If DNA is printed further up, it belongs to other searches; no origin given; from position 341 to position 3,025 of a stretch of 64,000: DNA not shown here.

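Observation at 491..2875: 794-aa protein with no recognisable enzymatic motif and an internal repeat-like segment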

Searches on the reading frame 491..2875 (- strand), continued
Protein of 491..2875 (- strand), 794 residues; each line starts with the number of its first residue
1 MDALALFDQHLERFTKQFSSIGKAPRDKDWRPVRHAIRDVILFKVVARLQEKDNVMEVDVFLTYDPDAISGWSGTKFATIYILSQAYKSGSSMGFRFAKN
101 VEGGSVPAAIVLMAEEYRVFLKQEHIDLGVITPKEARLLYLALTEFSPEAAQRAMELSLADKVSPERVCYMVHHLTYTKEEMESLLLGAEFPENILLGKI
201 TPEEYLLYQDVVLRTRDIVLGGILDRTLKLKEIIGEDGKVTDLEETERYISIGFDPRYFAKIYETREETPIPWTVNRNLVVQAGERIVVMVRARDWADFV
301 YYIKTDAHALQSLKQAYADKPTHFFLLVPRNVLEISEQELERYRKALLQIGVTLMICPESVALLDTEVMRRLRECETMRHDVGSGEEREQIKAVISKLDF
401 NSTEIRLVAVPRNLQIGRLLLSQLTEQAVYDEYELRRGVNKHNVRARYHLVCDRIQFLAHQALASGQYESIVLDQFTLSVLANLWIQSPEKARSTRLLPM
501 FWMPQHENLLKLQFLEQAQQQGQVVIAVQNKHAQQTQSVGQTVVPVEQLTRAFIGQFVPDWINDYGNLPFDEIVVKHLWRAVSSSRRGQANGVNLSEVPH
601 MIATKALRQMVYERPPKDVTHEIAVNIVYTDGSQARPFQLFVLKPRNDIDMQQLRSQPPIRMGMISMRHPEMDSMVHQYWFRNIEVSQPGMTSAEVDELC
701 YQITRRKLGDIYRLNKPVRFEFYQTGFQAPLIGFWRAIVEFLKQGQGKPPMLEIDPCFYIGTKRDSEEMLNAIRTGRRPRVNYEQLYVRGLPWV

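Call 85: search_protein_families(library=pfam, proteins=[L005:6752-7702:+, L005:7702-8376:+, L010:4956-5711:+, L010:5720-6679:+, L001:9086-9892:-, L044:8557-10035:+, L044:10035-11216:+, L044:17680-18888:+], max_evalue=0.05)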
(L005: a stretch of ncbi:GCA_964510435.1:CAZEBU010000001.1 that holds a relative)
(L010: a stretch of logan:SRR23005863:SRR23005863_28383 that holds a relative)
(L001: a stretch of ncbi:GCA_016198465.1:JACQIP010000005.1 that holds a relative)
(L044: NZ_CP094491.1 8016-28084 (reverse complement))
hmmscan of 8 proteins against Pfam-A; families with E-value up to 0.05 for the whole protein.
L005:6752-7702:+ (316 aa): 0 families

L005:7702-8376:+ (224 aa): 0 families

L010:4956-5711:+ (251 aa): 2 families
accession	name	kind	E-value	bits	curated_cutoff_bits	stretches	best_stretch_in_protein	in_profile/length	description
PF21340.4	Polysacc_lyase-like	-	0.037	13.8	27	0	88-173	102-187/209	Cip1-like, core domain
PF05118.21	Asp_Arg_Hydrox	-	0.042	14.1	22.6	0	171-237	4-70/157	Aspartyl/Asparaginyl beta-hydroxylase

L010:5720-6679:+ (319 aa): 0 families

L001:9086-9892:- (268 aa): 0 families

L044:8557-10035:+ (492 aa): 0 families

L044:10035-11216:+ (393 aa): 0 families

L044:17680-18888:+ (402 aa): 2 families
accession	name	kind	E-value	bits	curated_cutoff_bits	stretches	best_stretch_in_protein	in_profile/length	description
PF02540.23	NAD_synthase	-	1.5e-05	24.7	21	1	148-215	19-85/242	NAD synthase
PF01171.26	ATP_bind_3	-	0.008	16.4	27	1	151-212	3-67/182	PP-loop family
